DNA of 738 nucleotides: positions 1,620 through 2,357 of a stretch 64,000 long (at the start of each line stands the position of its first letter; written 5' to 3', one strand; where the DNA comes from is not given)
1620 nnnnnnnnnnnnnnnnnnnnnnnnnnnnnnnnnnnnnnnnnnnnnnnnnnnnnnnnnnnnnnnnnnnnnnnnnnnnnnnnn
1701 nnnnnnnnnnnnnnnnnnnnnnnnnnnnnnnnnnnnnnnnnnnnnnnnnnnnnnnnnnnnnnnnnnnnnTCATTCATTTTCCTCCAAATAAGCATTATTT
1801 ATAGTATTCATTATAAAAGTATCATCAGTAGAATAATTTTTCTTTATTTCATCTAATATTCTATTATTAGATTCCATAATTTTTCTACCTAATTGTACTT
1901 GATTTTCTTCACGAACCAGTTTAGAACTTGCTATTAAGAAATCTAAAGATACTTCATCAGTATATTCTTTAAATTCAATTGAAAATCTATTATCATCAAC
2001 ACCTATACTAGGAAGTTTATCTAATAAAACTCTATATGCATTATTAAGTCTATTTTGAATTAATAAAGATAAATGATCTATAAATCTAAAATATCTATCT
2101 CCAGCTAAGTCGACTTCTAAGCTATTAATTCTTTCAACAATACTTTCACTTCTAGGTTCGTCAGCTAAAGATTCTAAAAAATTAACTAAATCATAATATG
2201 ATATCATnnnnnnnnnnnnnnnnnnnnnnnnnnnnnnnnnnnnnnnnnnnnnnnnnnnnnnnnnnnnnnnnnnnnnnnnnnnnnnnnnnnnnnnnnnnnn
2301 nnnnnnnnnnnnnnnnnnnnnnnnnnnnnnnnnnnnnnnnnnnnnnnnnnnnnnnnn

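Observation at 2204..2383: Unannotated 59-aa K/E/N-rich ORF with a C-terminal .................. peptide inside the AAA operon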

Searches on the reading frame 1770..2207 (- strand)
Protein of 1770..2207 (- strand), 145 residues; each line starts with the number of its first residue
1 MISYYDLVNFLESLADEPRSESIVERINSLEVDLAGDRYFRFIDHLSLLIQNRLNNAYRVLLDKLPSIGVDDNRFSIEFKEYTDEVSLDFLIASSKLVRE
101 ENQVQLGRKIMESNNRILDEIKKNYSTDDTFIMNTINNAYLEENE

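Call 3: search_protein_families(library=pfam, proteins=[window:1770-2207:-], max_evalue=0.1)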
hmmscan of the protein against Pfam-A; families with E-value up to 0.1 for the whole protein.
window:1770-2207:- (145 aa): 0 families

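Call 4: search_protein_families(library=padloc, proteins=[window:1770-2207:-], max_evalue=0.1)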
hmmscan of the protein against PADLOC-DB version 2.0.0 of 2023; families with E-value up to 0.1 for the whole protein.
window:1770-2207:- (145 aa): 0 families

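Call 6: search_protein_families(library=ncbifam, proteins=[window:1770-2207:-], max_evalue=0.1)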
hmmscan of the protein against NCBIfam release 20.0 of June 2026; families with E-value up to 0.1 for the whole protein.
window:1770-2207:- (145 aa): 0 families

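Call 17: find_homologous_proteins(query=window:1770-2207:-, max_evalue=1)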
Query window:1770-2207:- (145 aa): 27 proteins with E <= 1 among 68 candidates.
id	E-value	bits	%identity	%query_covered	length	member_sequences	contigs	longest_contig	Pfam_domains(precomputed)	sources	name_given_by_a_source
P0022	2.4e-84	298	100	100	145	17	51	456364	-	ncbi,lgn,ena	-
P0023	2.1e-72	259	86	100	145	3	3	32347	-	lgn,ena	-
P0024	6.7e-71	254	86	99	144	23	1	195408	-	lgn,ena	-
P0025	2.0e-70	253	83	100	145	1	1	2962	-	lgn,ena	-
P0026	9.7e-70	251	83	100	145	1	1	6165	-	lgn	-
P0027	1.0e-69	251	83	100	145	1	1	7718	-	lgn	-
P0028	3.7e-69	249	82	100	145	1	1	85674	-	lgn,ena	-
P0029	8.0e-66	238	79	100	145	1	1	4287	-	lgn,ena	-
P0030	2.0e-65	237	82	99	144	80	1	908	-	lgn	-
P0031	2.4e-51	191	71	99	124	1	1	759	-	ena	-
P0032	1.5e-44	169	86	68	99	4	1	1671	-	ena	-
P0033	6.3e-40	154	81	68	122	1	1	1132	-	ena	-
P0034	2.5e-39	152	58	99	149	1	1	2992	-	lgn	-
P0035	7.1e-39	151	58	99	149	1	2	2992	-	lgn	-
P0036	1.5e-38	150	58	99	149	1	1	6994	-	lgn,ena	-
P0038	6.1e-38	148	57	99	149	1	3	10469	-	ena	-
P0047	6.2e-26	109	47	97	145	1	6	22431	-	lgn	-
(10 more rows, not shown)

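Call 18: find_encoding_contigs(protein=P0038, flank=6000, max_places=2)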
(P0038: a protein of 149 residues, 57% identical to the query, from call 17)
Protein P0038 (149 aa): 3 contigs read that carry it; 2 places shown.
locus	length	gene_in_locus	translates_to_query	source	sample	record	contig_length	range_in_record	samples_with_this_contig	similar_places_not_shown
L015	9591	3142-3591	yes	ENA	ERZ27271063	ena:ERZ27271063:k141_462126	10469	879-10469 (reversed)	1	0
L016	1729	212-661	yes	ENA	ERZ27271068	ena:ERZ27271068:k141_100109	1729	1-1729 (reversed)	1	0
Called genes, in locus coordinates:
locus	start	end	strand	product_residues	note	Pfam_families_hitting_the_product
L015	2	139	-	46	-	?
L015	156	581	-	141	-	-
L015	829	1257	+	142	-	PF07486:Hydrolase_2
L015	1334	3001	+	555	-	-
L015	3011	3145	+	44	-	-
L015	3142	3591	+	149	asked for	-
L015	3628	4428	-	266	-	PF23462:LysM3_NFP (faint), PF23473:LysM3_LYK4_5 (faint), PF00570:HRDC (faint), PF22310:NMB0315_dom_I (faint), PF23457:LysM2_NFP (faint), PF23472:LysM2_CERK1_LYK3_4_5 (faint), PF01476:LysM, PF01476:LysM, +2 more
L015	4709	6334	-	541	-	PF00239:Resolvase, PF07508:Recombinase, PF13408:Zn_ribbon_recom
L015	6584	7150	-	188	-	-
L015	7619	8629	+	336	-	PF00145:DNA_methylase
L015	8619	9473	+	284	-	PF09521:RE_NgoPII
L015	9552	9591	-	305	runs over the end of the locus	?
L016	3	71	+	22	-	?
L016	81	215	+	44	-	-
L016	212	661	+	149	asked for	-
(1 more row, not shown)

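Call 19: find_encoding_contigs(protein=P0047, flank=6000, max_places=2)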
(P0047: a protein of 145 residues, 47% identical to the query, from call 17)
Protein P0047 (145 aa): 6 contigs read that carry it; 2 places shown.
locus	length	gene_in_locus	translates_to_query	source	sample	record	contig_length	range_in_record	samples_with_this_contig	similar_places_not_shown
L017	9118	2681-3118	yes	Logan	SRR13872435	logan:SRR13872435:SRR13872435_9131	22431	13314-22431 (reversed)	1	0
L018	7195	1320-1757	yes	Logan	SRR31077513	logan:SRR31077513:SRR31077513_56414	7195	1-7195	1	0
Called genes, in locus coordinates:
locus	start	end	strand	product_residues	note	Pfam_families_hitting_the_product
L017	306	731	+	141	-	PF07486:Hydrolase_2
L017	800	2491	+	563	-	-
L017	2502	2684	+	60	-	-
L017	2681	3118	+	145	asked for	-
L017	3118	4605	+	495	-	PF00004:AAA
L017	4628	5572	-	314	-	PF23462:LysM3_NFP (faint), PF23473:LysM3_LYK4_5 (faint), PF00570:HRDC (faint), PF04225:LysM_OapA (faint), PF22310:NMB0315_dom_I (faint), PF23446:LysM1_NFP_LYK (faint), PF23472:LysM2_CERK1_LYK3_4_5 (faint), PF01476:LysM, +1 more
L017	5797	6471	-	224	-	-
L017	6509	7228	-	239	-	-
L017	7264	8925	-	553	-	PF00239:Resolvase, PF07508:Recombinase, PF13408:Zn_ribbon_recom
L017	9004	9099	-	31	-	-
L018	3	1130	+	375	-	?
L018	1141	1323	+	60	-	-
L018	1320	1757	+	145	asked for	-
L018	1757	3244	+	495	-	PF00004:AAA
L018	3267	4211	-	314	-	PF23462:LysM3_NFP (faint), PF23473:LysM3_LYK4_5 (faint), PF00570:HRDC (faint), PF04225:LysM_OapA (faint), PF22310:NMB0315_dom_I (faint), PF23446:LysM1_NFP_LYK (faint), PF23472:LysM2_CERK1_LYK3_4_5 (faint), PF01476:LysM, +1 more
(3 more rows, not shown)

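Call 26: search_solved_structures(query=window:1770-2207:-, max_evalue=1)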
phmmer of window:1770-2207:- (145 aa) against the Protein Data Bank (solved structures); distinct sequences matched with E-value up to 1: 5.
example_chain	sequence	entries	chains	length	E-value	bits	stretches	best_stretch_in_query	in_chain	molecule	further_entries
7ane_d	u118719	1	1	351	0.098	16.1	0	46-100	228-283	uS9m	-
4hrr_A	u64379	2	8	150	0.36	14.3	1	5-58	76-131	Globin-2 A chain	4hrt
7mwq_B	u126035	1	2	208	0.57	13.6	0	89-124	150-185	LHD29B53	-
5cwk_A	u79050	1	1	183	0.6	13.6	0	90-125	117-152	Designed helical repeat protein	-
5cwf_A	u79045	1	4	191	0.73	13.3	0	80-125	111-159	Designed helical repeat protein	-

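Call 30: find_related_loci(query=A2, collection=genome_contigs, flank=6000)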
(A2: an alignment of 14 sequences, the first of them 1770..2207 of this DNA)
Query A2 (145 aa) in genome_contigs; peptide patterns used: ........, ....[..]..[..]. (x = any residue, [..] = any of these).
21 stretches matched a pattern; 9 encode a relative of the query (tblastn E <= 1e-3); 9 distinct loci.
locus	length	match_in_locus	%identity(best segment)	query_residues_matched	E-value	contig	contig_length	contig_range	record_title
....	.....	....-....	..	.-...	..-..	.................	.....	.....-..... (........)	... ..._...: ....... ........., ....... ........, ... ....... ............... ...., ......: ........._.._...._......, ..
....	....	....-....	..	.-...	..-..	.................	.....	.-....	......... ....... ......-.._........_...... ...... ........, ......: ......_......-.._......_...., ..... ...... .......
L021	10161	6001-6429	82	1-143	1e-73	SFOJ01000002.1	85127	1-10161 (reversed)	MAG: Mollicutes bacterium isolate W3P13.010 Contig69, whole genome shotgun sequence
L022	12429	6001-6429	57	1-143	6e-48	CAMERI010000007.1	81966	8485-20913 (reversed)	MAG: uncultured bacterium isolate SRR11489791_bin.18_metaWRAP_v1.3_MAG genome assembly, contig: ERZ11466804.167, whole g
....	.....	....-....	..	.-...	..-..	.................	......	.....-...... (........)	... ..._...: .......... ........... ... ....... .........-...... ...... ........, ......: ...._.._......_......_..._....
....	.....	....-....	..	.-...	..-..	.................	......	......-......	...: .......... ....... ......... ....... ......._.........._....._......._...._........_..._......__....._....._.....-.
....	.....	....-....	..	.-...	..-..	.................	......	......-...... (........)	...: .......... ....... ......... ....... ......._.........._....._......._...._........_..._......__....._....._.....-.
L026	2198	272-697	40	1-140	2e-30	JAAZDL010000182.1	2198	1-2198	MAG: Mycoplasmatota bacterium isolate AS09scLD_156 386177_AS09, whole genome shotgun sequence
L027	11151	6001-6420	44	1-140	4e-29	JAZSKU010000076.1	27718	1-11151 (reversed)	MAG: Bacilli bacterium isolate T1900044559_TS20190025.MAGScoT_cleanbin_000027 SGB_353_k141_105897, whole genome shotgun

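Call 75: predict_structure(alignment_id=A2)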
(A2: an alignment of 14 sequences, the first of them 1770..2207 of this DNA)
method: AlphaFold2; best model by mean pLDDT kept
length: 145 residues; sequences in the alignment: 14
mean_pLDDT: 90.7   pTM: 0.85
mean pLDDT of the five models: 90.7, 90.4, 89.9, 89.6, 89.5
residues with pLDDT >= 90: 104; 70-90: 34; 50-70: 6; < 50: 1
segments of 3 or more residues with pLDDT < 50: none
pLDDT, mean of each block of 10 residues (from residue 1): 91 93 94 92 96 94 87 90 96 95 95 93 76 88 66
secondary structure, 60 per line:
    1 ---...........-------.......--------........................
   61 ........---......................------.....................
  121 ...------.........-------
elements in order: H4-14 H22-28 H37-68 H72-93 H100-123 H130-138

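Call 91: search_protein_families(library=phrogs, proteins=[window:1770-2207:-], max_evalue=0.01)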
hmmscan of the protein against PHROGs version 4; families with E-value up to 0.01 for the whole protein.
window:1770-2207:- (145 aa): 0 families
